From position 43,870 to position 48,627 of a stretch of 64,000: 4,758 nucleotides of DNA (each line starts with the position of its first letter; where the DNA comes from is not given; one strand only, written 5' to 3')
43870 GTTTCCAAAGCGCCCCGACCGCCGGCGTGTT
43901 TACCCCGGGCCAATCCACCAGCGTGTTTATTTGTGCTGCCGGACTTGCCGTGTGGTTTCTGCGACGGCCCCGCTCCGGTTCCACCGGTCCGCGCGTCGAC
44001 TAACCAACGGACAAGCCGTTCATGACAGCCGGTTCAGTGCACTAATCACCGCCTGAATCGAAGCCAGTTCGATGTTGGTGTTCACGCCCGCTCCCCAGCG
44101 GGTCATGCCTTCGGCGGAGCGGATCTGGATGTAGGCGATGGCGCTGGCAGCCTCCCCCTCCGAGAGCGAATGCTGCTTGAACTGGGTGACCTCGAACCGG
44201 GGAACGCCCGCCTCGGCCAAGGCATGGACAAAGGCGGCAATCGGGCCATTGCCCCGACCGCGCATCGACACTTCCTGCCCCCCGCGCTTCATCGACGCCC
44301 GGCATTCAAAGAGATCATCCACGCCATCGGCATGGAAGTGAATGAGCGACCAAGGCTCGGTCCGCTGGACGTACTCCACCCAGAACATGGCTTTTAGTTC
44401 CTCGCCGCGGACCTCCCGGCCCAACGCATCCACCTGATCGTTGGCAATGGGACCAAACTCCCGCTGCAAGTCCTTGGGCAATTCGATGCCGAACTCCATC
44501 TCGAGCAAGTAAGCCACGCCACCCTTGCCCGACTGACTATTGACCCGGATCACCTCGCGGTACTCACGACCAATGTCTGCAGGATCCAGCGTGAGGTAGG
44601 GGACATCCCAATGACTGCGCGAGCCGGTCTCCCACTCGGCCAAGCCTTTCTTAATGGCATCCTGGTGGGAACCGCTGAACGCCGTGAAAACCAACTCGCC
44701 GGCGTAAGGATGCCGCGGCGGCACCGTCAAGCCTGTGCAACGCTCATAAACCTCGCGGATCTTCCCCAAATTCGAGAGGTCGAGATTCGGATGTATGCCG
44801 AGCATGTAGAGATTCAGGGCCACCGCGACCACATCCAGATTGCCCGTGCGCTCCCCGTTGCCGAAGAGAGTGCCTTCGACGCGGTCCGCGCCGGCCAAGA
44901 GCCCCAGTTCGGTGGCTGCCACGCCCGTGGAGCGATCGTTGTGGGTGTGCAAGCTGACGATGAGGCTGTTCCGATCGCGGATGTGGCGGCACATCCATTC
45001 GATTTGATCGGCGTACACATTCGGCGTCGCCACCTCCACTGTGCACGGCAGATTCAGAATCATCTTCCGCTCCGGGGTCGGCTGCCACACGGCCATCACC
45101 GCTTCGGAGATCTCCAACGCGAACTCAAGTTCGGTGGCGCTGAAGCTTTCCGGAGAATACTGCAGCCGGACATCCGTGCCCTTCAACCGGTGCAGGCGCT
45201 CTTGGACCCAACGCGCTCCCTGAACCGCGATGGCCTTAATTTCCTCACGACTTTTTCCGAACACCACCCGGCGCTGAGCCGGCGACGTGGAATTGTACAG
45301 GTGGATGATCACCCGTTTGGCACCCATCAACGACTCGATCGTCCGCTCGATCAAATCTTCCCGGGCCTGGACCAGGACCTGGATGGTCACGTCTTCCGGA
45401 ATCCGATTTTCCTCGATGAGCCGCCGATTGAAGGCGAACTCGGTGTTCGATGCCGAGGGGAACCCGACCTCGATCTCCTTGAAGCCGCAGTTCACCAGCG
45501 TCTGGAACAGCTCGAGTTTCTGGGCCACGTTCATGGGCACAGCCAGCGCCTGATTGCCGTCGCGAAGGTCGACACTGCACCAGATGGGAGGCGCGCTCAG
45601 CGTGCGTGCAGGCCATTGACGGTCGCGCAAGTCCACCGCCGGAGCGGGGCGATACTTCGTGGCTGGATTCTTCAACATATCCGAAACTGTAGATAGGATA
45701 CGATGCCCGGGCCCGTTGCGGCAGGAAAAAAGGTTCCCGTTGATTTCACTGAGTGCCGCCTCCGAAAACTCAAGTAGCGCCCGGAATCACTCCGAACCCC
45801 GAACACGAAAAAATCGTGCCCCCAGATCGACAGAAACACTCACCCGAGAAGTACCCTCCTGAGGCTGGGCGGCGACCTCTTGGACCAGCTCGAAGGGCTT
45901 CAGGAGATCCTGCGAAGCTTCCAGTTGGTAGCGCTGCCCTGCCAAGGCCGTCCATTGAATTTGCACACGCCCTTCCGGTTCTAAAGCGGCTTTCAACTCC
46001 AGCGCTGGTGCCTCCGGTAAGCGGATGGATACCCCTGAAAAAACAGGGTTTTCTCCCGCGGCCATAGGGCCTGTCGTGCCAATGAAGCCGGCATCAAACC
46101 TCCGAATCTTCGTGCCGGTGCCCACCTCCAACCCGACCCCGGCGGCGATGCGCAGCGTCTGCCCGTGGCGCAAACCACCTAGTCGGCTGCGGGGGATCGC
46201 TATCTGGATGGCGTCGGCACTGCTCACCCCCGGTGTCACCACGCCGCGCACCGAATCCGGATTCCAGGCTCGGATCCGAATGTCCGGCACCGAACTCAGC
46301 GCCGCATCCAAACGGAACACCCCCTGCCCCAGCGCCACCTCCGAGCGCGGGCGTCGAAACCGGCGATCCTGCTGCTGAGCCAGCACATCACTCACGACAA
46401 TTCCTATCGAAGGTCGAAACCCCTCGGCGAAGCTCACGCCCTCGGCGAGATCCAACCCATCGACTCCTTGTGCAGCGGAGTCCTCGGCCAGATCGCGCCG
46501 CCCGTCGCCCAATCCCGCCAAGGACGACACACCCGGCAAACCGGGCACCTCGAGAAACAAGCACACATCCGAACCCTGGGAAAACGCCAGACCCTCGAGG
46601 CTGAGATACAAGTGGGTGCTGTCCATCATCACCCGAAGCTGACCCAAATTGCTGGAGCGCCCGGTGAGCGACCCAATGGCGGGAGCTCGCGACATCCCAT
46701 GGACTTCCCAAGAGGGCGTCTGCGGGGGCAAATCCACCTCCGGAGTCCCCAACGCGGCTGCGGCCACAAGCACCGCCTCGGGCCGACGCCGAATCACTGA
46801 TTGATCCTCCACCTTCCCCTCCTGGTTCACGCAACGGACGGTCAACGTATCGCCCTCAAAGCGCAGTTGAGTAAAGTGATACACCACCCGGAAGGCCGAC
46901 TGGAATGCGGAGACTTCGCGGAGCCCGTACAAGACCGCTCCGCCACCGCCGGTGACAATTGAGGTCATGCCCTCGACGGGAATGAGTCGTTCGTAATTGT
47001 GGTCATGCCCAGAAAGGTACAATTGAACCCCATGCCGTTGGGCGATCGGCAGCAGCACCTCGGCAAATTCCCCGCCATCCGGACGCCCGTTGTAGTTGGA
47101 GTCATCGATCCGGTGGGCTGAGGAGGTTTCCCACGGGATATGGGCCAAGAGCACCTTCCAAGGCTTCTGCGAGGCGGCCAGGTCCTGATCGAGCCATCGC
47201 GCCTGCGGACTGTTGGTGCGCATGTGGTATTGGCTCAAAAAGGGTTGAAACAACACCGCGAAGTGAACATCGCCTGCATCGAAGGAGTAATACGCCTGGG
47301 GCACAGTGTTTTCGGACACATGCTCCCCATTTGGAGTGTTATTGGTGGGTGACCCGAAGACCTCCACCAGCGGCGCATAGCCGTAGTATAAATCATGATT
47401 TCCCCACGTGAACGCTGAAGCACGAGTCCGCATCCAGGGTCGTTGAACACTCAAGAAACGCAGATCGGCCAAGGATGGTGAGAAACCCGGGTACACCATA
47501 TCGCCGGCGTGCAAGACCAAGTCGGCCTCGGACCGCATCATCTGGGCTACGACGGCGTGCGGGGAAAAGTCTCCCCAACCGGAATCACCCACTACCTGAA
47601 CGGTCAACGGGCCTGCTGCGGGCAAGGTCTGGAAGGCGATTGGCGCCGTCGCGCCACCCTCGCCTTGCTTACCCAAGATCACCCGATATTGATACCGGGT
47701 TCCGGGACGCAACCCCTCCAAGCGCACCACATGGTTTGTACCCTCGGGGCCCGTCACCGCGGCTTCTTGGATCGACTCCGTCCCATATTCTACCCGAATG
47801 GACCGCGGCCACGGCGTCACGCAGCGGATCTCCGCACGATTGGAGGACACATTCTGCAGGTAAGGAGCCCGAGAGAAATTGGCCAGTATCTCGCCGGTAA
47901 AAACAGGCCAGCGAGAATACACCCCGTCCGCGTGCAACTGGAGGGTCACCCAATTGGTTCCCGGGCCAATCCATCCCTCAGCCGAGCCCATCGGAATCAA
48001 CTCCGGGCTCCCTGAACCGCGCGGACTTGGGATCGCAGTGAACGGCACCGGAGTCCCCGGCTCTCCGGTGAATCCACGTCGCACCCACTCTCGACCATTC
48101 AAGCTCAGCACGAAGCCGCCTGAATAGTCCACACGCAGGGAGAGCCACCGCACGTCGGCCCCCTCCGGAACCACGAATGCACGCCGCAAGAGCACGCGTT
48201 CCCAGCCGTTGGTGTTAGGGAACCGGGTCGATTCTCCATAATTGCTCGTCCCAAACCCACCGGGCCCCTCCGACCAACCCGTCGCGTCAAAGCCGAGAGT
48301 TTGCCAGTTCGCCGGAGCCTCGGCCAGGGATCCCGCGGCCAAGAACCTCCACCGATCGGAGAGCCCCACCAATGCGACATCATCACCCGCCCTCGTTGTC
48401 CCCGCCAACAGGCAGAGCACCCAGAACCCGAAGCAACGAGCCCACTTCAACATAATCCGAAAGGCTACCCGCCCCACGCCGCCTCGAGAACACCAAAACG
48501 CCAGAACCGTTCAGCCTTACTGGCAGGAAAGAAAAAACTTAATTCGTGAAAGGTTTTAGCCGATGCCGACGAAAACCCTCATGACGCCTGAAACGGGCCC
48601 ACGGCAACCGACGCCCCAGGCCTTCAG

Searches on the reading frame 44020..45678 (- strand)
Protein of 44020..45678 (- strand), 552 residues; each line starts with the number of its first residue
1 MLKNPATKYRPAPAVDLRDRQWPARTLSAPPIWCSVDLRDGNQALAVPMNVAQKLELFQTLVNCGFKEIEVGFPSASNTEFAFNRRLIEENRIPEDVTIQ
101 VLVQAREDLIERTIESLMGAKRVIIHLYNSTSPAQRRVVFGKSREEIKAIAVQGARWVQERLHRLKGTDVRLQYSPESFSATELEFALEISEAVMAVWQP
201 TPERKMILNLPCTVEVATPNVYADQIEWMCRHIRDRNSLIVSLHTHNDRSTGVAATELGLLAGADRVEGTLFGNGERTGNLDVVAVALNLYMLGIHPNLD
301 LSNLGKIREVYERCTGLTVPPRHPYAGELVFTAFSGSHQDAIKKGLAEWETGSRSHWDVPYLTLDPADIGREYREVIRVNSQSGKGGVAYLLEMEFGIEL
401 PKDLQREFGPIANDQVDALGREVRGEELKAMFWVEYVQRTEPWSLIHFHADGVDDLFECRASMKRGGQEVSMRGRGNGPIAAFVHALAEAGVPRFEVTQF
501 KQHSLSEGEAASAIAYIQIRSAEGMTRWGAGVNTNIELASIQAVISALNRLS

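Call 87: search_protein_families(library=pfam, proteins=[window:44020-45678:-], max_evalue=0.00001)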
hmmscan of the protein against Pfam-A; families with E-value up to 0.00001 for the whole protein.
window:44020-45678:- (552 aa): 3 families
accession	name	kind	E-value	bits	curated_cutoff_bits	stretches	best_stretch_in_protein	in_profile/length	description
PF00682.25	HMGL-like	-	5e-73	246.1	29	1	32-309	3-258/260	HMGL-like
PF22615.1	IPMS_D2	-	1.5e-34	118.5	27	1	328-393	1-66/66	Alpha-isopropylmalate synthase, post-catalytic domain-like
PF08502.15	LeuA_dimer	-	3.8e-22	79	24.9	1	422-551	1-130/131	LeuA allosteric (dimerisation) domain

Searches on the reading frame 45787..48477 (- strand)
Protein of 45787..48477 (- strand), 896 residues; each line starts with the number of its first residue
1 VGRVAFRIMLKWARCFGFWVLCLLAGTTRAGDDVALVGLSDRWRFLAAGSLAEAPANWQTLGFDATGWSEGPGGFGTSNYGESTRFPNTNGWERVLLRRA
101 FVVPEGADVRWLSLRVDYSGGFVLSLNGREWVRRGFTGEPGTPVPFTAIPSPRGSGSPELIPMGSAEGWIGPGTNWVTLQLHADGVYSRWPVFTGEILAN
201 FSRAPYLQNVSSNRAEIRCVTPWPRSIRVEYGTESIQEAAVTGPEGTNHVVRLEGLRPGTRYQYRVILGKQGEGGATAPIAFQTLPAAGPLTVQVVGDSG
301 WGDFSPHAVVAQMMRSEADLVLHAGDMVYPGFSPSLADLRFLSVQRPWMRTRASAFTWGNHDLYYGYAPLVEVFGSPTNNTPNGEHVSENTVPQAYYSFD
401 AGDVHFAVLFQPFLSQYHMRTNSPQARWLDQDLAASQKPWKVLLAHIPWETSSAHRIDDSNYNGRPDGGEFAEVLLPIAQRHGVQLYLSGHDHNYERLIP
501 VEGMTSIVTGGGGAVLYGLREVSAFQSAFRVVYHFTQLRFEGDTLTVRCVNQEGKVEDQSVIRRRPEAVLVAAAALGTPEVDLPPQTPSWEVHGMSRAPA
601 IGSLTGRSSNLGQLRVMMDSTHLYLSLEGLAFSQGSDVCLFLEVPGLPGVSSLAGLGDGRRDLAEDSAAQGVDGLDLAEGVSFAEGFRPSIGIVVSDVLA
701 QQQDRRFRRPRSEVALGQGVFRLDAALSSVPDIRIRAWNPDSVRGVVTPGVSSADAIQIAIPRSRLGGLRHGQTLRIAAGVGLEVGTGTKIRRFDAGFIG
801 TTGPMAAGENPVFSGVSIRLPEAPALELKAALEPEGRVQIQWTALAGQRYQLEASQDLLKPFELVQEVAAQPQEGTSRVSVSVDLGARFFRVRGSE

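Call 6: search_protein_families(library=ncbifam, proteins=[window:45787-48477:-], max_evalue=1)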
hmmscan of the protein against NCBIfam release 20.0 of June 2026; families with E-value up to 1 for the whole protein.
window:45787-48477:- (896 aa): 1 family
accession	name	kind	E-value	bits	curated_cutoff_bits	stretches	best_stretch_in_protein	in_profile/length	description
TIGR03767.1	P_acnes_RR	hypoth_equivalog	0.057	12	330.75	1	382-494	277-391/496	TIGR03767 family metallophosphoesterase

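Call 8: search_protein_families(library=pfam, proteins=[window:45787-48477:-], max_evalue=1)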
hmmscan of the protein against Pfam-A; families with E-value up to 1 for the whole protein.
window:45787-48477:- (896 aa): 6 families
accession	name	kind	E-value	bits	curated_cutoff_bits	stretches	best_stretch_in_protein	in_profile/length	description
PF00149.33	Metallophos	-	9.3e-16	59.3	21.5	1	295-495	5-191/191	Calcineurin-like phosphoesterase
PF16656.11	Pur_ac_phosph_N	-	1.8e-05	25.6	30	1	243-284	55-93/93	Purple acid Phosphatase, N-terminal domain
PF09423.15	PhoD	-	0.0001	22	27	2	424-455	190-221/343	PhoD-like phosphatase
PF25077.1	DUF7800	-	0.00067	20.2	27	1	205-270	8-73/89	Domain of unknown function (DUF7800)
PF00041.27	fn3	-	0.0091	16.6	25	1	240-281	42-82/84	Fibronectin type III domain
PF12850.12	Metallophos_2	-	0.13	12.8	27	1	306-466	16-91/154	Calcineurin-like phosphoesterase superfamily domain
